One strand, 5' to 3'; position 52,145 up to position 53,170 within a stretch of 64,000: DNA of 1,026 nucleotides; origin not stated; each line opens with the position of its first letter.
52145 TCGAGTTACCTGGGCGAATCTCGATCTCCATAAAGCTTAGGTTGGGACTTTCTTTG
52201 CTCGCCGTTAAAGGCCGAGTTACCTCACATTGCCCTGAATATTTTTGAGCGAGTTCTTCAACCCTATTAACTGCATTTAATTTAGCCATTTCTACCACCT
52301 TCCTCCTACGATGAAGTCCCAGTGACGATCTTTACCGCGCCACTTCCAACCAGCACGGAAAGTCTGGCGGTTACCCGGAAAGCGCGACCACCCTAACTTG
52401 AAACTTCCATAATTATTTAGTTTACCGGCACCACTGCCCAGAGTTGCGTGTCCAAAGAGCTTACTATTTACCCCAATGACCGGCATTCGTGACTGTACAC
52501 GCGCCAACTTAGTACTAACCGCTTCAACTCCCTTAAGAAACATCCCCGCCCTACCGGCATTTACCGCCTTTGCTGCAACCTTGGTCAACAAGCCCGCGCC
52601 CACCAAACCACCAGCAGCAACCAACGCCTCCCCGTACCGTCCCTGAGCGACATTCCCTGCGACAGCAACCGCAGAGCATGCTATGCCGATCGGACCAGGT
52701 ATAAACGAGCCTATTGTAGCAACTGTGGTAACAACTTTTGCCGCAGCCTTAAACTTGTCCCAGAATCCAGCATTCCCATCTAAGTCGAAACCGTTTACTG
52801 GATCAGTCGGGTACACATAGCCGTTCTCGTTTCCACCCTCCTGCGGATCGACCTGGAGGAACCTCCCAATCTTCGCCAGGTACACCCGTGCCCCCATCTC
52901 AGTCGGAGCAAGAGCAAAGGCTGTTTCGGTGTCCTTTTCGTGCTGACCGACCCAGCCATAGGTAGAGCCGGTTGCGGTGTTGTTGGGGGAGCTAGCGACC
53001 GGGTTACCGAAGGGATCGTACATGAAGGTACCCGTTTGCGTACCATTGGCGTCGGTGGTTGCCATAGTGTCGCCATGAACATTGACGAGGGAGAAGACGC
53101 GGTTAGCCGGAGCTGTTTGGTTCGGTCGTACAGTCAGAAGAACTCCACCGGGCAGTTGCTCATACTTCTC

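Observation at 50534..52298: Array of four small genes, including a paralogous triplet, immediately downstream of the Rhs toxin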

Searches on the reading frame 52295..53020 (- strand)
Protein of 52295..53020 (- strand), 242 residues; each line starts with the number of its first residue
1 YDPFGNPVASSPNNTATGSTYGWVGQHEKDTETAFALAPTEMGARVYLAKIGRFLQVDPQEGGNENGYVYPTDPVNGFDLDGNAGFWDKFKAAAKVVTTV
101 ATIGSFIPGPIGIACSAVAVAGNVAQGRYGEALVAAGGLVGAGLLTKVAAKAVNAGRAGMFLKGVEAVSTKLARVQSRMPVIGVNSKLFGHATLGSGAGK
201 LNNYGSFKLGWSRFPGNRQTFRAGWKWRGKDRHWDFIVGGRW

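Call 42: find_related_loci(query=A5, collection=genome_contigs, flank=10000)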
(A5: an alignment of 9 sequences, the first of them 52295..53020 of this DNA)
Query A5 (242 aa) in genome_contigs; peptide patterns used: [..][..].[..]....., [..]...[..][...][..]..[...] (x = any residue, [..] = any of these).
599 stretches matched a pattern (row limit reached: there are more); 299 encode a relative of the query (tblastn E <= 1e-3); the best 80 are kept; 76 distinct loci.
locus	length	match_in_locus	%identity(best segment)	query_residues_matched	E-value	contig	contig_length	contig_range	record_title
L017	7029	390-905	48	1-174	4e-45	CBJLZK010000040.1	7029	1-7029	MAG TPA_asm: uncultured bacterium isolate SRR27822709_concoct_53 genome assembly, contig: ERZ27339097.5086, whole genome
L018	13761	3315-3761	51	1-152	5e-43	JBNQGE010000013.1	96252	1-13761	MAG: Candidatus Saccharibacteria bacterium isolate Bin_28 c_000000000019, whole genome shotgun sequence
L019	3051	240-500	69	3-87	1e-36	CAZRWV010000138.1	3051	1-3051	MAG TPA_asm: uncultured Candidatus Saccharibacteria bacterium isolate SRP193066_co1_26 genome assembly, contig: NODE_337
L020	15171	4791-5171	52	1-134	1e-34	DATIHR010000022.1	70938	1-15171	MAG TPA_asm: Candidatus Saccharimonadales bacterium isolate SMAG_U15643 k141_342779, whole genome shotgun sequence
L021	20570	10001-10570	40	1-179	2e-34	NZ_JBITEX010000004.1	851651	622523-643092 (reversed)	Lentzea sp. NPDC051213 NPDC051213_120_B3.ctg-0004, whole genome shotgun sequence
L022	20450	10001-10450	49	1-140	3e-34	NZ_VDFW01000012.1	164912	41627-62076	Amycolatopsis alkalitolerans strain SYSUP0005 Amycolatopsis_sp.strain_SYSUP0005_Contig12, whole genome shotgun sequence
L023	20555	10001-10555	41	1-176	8e-33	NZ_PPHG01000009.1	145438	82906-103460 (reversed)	Amycolatopsis sp. CA-128772 Contig0000009, whole genome shotgun sequence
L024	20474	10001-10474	43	1-152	1e-32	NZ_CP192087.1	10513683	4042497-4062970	Nocardia sp. CA-128927 chromosome, complete genome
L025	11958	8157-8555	50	1-120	1e-32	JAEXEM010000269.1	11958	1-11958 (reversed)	MAG: Actinomycetes bacterium isolate OH_HBB_202 k127_1644204, whole genome shotgun sequence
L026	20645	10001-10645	36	1-230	2e-32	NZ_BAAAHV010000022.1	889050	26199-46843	Amycolatopsis albidoflavus strain JCM 11300 sequence22, whole genome shotgun sequence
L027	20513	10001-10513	43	1-165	5e-32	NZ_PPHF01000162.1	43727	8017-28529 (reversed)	Amycolatopsis sp. CA-126428 CA-126428_162, whole genome shotgun sequence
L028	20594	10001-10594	38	22-237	6e-32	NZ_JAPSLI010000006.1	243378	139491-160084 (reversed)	MAG: Microbacterium sp. isolate RH59_bin.022 NODE_56_length_243378_cov_27.955700, whole genome shotgun sequence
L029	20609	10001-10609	37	1-174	4e-31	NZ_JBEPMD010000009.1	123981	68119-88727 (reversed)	Curtobacterium oceanosedimentum strain 1257 Ga0438575_09, whole genome shotgun sequence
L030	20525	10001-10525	40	1-170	2e-31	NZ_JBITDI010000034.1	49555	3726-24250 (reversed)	Nocardia sp. NPDC051570 NPDC051570_28_E9.ctg-0034, whole genome shotgun sequence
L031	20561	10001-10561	40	1-182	3e-31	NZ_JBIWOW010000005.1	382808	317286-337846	Kitasatospora sp. NPDC101183 NPDC101183_277_D3.ctg-0005, whole genome shotgun sequence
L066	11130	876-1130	56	3-82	1e-22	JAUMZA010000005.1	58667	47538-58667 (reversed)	MAG: Candidatus Saccharibacteria bacterium isolate S17M_Sa_60 NODE_278_length_58667_cov_7.490326, whole genome shotgun s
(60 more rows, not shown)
